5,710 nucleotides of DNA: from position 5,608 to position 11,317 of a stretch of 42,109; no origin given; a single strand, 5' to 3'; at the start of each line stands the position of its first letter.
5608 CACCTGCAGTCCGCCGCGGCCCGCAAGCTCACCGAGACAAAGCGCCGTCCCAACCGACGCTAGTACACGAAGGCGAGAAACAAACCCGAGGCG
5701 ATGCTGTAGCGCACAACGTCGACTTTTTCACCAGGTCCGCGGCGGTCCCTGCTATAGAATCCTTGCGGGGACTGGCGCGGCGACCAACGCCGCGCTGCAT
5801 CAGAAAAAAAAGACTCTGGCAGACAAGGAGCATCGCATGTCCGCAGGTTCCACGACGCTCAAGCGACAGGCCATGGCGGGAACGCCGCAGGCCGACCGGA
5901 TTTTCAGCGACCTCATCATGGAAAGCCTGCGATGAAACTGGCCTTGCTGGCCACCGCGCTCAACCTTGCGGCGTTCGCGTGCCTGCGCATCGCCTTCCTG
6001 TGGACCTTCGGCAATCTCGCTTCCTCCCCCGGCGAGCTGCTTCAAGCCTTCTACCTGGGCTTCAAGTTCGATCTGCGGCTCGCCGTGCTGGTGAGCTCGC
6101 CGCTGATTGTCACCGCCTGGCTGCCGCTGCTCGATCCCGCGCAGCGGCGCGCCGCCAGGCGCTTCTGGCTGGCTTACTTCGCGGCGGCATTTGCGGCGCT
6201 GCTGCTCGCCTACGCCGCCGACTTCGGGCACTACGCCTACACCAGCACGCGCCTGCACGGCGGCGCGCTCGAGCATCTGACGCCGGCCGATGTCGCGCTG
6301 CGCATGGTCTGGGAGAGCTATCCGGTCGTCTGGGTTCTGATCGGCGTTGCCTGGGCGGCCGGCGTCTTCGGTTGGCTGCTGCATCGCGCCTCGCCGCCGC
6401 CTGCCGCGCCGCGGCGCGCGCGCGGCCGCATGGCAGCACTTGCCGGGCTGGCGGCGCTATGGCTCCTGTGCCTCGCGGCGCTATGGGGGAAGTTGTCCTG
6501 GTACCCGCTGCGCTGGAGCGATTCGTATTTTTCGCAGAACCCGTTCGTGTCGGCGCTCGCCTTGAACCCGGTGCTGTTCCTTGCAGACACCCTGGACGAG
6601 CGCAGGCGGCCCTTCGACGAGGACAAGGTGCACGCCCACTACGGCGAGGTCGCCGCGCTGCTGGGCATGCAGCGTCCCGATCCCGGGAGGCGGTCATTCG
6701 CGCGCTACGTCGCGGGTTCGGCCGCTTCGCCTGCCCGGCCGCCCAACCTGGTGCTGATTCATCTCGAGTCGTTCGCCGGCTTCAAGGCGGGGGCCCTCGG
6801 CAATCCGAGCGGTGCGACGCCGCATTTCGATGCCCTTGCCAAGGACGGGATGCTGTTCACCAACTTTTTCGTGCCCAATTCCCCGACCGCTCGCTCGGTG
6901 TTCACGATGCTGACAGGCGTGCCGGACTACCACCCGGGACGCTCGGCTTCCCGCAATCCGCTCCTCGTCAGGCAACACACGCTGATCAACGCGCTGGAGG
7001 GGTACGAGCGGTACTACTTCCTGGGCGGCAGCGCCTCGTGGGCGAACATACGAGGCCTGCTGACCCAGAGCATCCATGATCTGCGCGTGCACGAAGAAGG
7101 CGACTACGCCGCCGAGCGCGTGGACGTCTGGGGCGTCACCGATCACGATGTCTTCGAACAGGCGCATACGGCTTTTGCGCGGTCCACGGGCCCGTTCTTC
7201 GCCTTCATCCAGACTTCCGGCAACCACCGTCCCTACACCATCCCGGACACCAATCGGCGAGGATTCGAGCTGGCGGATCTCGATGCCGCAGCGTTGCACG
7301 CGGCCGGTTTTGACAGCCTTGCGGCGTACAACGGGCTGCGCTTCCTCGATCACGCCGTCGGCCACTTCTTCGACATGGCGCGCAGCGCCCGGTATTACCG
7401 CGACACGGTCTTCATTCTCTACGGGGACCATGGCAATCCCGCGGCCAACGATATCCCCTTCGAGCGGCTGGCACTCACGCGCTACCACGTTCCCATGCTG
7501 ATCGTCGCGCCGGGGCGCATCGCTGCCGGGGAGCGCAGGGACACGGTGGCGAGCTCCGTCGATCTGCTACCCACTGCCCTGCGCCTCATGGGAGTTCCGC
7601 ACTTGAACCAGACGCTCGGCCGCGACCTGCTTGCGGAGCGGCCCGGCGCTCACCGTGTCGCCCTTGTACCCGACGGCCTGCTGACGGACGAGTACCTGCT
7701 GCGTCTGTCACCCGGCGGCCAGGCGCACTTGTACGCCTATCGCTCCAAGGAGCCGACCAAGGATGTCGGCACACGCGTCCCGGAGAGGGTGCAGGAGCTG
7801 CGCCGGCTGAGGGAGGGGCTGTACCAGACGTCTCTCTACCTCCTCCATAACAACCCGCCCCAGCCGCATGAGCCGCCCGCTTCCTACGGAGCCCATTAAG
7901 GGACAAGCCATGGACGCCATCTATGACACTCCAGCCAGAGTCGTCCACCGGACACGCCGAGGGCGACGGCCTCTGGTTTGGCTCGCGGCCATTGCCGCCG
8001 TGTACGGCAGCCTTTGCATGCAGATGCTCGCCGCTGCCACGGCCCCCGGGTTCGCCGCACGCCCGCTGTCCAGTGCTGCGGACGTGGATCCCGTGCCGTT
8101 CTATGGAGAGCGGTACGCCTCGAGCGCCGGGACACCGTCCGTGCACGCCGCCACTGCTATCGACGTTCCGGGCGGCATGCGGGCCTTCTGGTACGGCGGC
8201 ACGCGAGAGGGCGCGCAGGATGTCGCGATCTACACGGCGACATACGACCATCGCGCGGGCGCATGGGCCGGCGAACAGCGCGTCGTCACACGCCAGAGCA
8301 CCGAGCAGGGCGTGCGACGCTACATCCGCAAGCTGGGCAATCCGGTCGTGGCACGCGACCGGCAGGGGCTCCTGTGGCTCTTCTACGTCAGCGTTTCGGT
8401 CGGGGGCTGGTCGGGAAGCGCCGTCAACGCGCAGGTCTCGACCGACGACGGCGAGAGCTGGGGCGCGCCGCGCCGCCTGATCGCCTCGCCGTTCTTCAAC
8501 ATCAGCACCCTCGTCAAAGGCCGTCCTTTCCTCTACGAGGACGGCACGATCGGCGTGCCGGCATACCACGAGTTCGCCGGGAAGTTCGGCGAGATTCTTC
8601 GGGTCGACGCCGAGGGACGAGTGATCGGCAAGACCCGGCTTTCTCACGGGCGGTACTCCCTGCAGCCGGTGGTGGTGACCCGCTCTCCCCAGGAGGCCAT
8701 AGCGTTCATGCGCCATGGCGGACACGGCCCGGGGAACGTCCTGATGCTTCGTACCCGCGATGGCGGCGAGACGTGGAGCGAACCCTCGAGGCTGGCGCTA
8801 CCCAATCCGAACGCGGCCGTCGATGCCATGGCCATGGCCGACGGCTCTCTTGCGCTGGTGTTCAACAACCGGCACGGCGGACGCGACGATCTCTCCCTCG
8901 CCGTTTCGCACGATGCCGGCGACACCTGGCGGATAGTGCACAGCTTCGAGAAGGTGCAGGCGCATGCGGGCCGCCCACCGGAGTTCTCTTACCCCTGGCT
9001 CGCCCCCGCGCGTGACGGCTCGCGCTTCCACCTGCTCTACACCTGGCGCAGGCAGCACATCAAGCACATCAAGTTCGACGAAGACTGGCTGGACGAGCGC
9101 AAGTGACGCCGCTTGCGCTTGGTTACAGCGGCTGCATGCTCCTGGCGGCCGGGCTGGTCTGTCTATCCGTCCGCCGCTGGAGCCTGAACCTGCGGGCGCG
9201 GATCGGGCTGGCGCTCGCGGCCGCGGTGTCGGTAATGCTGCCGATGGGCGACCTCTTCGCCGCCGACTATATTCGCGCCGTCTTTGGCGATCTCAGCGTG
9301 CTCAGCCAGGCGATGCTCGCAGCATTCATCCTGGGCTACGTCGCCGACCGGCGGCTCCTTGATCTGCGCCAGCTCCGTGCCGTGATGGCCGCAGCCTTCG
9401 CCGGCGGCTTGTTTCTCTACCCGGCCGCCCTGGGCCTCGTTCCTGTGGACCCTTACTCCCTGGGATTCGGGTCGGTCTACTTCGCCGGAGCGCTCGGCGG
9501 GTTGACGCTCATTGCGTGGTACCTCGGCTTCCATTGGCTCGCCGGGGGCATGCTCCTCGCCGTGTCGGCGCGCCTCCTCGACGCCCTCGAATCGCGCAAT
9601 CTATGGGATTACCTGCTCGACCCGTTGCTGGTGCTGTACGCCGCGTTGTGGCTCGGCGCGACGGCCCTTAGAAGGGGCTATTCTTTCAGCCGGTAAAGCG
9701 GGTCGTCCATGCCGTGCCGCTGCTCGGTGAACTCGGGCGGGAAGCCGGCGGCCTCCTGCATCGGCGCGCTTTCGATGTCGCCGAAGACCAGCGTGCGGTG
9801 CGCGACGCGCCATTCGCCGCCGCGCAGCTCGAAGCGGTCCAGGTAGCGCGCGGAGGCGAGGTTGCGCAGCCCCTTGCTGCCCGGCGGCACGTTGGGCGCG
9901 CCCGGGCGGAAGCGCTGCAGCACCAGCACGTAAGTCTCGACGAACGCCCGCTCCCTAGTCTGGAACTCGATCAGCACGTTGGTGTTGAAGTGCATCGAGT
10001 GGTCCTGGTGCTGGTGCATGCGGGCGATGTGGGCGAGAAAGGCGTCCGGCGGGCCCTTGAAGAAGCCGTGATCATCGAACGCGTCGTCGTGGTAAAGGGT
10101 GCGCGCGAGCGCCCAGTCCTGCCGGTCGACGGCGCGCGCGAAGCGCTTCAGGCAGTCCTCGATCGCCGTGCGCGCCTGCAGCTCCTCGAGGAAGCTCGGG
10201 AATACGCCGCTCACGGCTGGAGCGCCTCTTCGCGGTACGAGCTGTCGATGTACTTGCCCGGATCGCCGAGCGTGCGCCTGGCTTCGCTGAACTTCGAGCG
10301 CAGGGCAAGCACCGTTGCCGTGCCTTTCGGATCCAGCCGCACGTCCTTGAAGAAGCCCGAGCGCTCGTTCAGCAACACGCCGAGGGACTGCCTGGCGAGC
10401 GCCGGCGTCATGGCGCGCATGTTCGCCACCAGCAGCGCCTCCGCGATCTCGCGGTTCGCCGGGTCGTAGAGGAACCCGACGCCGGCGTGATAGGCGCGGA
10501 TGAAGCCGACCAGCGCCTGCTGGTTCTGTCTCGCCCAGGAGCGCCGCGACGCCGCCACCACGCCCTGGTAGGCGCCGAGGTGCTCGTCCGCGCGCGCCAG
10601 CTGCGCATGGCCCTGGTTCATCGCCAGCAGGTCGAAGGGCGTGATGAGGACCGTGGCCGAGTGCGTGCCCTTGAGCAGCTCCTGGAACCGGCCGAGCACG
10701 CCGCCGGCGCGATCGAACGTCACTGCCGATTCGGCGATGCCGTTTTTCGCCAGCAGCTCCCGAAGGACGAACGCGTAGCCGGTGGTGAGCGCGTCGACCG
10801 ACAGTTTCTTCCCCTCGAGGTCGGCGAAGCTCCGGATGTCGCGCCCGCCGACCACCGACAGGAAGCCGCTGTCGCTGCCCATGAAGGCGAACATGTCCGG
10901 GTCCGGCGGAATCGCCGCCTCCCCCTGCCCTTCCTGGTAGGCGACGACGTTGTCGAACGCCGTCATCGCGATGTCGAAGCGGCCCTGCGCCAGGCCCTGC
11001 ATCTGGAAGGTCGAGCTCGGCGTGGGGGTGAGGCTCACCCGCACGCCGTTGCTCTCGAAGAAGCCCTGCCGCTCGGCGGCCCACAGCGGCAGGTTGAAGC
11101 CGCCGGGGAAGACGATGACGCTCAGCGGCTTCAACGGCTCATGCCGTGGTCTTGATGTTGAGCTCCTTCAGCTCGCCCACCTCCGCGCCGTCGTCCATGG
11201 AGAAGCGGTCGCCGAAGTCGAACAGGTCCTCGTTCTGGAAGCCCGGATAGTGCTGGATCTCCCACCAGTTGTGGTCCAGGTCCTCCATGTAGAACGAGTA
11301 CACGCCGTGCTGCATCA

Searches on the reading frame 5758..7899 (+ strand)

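Call 82: search_protein_families(library=pfam, proteins=[window:5758-7899:+], max_evalue=0.00001)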
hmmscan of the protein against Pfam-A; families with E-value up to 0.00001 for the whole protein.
window:5758-7899:+ (713 aa): 2 families
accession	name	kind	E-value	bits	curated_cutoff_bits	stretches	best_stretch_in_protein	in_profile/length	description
PF00884.28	Sulfatase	-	1.1e-42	146.8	25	1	329-613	1-301/301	Sulfatase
PF01663.27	Phosphodiest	-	1.8e-06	28.2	23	0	507-563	169-224/342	Type I phosphodiesterase / nucleotide pyrophosphatase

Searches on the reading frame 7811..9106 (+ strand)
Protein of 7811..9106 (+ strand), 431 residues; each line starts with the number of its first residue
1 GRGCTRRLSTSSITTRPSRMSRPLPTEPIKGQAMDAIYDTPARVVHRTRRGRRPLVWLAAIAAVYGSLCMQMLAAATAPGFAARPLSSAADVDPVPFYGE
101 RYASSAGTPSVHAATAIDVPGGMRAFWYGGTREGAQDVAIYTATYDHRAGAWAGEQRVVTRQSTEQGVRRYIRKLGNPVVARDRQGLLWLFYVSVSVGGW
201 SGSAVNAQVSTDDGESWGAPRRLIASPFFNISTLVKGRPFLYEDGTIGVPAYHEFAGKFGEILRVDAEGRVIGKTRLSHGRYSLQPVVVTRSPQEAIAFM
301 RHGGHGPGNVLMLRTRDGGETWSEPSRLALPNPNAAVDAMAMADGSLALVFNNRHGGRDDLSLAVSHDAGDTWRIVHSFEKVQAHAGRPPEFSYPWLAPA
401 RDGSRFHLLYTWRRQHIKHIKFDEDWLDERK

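Call 82: search_protein_families(library=pfam, proteins=[window:7811-9106:+], max_evalue=0.00001)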
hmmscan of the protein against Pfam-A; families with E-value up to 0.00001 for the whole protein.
window:7811-9106:+ (431 aa): 2 families
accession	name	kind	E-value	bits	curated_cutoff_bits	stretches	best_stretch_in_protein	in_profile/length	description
PF13088.12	BNR_2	-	1.3e-80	271.1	31.4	1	123-407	3-276/277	BNR repeat-like domain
PF02012.26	BNR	-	2.1e-06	27.3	27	0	314-323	2-11/12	BNR/Asp-box repeat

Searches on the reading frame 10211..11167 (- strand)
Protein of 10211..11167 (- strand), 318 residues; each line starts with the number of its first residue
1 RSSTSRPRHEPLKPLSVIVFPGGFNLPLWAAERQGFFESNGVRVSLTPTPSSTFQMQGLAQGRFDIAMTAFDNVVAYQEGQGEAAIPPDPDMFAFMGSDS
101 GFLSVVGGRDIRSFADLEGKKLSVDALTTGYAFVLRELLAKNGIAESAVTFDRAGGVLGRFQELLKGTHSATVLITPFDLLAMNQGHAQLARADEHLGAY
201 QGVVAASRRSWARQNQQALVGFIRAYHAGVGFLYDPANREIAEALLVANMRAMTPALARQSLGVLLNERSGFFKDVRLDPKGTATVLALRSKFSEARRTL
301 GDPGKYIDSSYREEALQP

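Call 82: search_protein_families(library=pfam, proteins=[window:10211-11167:-], max_evalue=0.00001)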
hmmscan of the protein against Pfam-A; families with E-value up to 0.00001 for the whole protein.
window:10211-11167:- (318 aa): 3 families
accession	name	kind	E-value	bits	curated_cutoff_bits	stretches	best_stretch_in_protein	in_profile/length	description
PF09084.16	NMT1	-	2.7e-15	57.3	20.5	1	27-234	6-210/216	NMT1/THI5 like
PF13379.11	NMT1_2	-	2.5e-09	37.8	24.7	1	25-244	18-249/252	NMT1-like family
PF12974.12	Phosphonate-bd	-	2.7e-06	27.4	27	1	39-170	26-146/242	ABC transporter, phosphonate, periplasmic substrate-binding protein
